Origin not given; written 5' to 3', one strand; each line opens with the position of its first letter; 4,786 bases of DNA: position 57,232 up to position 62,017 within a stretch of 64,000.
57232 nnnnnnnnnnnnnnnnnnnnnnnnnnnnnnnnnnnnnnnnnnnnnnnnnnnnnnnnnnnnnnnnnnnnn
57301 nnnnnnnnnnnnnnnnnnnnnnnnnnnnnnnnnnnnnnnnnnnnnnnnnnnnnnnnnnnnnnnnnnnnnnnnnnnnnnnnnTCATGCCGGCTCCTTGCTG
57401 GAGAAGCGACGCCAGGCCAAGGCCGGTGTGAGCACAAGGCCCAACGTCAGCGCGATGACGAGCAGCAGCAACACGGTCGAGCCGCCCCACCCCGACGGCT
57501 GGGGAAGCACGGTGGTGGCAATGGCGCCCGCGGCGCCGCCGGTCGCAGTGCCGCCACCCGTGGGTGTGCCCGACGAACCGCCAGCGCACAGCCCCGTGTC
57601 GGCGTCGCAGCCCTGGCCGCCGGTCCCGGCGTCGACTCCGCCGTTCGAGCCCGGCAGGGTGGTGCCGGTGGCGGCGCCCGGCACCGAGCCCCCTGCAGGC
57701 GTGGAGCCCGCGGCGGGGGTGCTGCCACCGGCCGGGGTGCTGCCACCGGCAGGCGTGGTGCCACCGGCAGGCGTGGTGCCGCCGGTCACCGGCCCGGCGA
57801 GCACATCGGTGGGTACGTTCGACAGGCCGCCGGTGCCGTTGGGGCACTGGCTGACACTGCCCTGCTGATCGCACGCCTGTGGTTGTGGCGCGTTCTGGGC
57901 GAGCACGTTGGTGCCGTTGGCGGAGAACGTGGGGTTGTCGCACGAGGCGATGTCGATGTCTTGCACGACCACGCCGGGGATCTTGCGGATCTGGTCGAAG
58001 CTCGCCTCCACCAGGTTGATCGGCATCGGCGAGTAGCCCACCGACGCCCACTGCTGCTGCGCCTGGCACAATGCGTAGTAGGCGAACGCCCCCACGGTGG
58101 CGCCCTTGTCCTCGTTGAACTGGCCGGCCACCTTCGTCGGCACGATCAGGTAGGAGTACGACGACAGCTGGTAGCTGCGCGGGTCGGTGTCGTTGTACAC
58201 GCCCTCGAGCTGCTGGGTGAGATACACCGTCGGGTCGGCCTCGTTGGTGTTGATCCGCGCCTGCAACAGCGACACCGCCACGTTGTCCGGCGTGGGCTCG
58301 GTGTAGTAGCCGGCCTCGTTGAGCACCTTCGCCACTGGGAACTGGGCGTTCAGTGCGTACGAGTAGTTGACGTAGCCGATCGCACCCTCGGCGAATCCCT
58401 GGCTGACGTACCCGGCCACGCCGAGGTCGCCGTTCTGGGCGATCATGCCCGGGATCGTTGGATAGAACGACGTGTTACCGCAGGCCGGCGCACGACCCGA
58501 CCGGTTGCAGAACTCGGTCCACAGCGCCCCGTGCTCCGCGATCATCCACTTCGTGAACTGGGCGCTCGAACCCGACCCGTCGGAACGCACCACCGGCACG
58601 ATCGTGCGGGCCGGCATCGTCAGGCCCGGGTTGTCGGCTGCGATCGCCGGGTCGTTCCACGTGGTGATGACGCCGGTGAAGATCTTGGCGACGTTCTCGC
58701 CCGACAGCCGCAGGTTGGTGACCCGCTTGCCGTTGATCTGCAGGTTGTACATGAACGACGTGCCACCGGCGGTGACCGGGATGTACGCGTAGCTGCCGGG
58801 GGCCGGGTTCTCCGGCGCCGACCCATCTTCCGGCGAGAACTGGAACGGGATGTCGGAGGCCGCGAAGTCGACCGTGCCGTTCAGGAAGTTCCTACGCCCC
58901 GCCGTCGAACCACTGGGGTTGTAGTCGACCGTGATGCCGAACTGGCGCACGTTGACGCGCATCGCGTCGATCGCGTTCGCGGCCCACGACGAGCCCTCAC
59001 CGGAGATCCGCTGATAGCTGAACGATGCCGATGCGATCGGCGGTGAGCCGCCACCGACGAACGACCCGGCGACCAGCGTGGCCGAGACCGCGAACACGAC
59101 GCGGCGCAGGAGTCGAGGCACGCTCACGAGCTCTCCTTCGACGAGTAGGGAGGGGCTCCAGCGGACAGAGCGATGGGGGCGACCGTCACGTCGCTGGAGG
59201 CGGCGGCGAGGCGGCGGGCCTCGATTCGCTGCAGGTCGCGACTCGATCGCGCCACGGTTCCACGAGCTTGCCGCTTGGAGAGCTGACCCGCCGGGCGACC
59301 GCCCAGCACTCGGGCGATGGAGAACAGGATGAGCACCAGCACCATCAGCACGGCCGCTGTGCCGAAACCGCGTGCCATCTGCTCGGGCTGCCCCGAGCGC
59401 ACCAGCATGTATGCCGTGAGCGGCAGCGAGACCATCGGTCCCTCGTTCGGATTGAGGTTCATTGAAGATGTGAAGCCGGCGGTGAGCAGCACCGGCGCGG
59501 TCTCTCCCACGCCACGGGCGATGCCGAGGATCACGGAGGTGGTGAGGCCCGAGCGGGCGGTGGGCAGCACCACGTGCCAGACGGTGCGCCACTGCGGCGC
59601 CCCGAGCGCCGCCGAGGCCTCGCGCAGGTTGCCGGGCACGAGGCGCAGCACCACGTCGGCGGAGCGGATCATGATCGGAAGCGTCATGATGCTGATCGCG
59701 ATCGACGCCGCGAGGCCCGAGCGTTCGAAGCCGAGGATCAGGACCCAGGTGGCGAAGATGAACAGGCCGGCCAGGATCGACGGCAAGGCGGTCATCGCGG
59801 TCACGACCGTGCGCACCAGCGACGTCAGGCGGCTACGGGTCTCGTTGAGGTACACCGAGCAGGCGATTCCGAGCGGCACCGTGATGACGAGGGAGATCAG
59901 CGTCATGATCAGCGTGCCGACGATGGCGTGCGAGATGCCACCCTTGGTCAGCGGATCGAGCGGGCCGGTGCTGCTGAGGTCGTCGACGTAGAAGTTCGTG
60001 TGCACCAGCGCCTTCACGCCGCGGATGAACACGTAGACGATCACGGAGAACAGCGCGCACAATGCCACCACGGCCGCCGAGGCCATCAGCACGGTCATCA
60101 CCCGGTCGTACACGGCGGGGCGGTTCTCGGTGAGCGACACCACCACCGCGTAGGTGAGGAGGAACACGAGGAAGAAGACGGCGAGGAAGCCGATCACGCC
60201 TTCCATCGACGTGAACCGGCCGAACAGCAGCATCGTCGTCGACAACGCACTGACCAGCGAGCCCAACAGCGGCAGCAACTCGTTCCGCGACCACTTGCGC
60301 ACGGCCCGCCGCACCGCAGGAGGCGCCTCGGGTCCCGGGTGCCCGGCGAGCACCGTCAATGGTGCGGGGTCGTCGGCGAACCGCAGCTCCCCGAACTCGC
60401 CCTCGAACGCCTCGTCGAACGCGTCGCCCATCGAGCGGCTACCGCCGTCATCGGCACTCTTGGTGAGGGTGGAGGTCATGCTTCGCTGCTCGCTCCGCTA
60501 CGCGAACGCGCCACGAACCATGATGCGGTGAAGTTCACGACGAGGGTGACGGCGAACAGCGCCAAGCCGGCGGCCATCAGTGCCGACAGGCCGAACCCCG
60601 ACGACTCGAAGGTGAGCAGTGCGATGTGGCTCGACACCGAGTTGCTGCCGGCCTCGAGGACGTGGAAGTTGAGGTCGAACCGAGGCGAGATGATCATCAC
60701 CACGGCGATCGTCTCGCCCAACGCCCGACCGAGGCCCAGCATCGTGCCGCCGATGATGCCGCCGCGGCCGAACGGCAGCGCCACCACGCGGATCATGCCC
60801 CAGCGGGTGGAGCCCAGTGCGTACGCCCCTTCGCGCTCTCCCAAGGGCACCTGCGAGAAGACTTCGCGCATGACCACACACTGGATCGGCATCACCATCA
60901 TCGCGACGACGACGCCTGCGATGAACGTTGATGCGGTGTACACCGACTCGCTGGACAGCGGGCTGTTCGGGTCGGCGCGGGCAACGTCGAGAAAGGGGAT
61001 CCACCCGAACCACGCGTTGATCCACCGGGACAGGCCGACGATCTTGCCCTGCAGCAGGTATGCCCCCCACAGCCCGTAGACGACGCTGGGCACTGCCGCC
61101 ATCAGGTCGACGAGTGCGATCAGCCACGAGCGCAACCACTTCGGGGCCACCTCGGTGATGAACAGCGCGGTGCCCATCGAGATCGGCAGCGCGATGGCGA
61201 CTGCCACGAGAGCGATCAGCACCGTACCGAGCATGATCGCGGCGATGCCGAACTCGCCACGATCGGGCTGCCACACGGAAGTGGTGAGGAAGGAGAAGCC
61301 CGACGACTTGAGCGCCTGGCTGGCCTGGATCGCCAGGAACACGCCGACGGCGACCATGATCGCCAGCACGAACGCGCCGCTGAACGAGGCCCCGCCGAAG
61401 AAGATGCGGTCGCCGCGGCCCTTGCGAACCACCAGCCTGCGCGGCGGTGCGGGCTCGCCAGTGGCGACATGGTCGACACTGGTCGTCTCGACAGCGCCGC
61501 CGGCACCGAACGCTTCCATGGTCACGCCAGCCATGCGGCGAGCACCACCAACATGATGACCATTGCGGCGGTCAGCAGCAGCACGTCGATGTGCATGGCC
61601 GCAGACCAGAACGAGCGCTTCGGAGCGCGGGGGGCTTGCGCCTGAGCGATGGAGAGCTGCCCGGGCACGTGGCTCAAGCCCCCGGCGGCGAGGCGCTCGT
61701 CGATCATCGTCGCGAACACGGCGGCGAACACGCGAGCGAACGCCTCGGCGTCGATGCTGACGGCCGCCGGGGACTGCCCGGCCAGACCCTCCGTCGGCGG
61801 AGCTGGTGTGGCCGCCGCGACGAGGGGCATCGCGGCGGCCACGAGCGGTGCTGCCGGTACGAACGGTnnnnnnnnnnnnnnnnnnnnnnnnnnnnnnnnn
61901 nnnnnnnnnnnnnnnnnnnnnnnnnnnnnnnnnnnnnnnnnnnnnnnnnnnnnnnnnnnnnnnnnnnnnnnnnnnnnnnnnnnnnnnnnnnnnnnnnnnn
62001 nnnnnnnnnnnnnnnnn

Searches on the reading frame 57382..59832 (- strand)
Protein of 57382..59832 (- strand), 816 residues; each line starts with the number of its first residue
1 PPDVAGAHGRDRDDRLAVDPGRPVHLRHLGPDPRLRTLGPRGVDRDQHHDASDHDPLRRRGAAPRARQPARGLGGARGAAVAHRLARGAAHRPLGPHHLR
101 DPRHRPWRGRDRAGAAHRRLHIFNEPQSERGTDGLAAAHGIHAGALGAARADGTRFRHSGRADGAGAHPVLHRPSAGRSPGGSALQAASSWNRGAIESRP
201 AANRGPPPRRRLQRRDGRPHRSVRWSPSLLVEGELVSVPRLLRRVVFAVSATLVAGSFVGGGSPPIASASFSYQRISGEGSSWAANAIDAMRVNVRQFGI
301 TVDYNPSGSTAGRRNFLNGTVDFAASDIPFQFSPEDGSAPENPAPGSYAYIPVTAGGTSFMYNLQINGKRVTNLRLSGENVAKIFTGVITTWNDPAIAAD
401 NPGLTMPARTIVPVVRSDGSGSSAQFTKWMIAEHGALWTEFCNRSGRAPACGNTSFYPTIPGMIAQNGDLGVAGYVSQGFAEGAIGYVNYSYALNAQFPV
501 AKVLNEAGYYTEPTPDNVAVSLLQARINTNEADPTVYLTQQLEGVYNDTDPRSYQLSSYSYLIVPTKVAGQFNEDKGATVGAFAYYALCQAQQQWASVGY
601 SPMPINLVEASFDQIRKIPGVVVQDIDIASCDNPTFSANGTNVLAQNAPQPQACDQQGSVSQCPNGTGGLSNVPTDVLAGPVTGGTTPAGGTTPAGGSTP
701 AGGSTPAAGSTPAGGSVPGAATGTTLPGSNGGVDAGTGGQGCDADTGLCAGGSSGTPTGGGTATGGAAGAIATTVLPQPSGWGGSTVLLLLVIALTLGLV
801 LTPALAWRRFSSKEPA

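Call 72: search_protein_families(library=pfam, proteins=[window:57382-59832:-], max_evalue=0.001)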
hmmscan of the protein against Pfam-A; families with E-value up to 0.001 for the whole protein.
window:57382-59832:- (816 aa): 1 family
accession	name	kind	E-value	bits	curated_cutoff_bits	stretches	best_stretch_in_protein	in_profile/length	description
PF12849.12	PBP_like_2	-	1.2e-35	124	27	1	272-589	8-265/267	PBP superfamily domain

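Call 73: search_protein_families(library=padloc, proteins=[window:57382-59832:-], max_evalue=0.001)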
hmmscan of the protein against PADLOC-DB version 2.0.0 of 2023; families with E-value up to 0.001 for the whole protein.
window:57382-59832:- (816 aa): 0 families

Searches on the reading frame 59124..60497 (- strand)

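Call 72: search_protein_families(library=pfam, proteins=[window:59124-60497:-], max_evalue=0.001)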
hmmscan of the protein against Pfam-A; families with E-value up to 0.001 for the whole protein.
window:59124-60497:- (457 aa): 1 family
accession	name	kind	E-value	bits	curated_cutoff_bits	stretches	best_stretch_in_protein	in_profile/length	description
PF00528.27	BPD_transp_1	-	1.2e-13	51.7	26.4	1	207-396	2-176/184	Binding-protein-dependent transport system inner membrane component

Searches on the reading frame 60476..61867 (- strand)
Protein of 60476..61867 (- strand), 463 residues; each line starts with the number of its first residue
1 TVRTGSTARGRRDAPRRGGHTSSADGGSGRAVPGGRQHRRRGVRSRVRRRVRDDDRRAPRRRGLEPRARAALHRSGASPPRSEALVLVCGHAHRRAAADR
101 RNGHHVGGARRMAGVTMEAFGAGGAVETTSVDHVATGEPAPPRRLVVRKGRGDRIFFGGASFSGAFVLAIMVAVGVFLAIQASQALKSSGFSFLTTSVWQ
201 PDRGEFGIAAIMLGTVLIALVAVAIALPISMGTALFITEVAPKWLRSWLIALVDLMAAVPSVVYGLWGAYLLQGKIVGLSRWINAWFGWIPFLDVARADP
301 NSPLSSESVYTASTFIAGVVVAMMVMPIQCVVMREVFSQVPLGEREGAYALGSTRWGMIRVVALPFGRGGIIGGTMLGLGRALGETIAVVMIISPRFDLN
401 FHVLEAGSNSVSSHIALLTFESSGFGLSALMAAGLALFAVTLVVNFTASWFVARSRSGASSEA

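Call 72: search_protein_families(library=pfam, proteins=[window:60476-61867:-], max_evalue=0.001)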
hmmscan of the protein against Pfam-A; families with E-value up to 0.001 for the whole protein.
window:60476-61867:- (463 aa): 1 family
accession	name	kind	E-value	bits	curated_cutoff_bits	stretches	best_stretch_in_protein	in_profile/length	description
PF00528.27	BPD_transp_1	-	7.9e-10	39.2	26.4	1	239-455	10-182/184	Binding-protein-dependent transport system inner membrane component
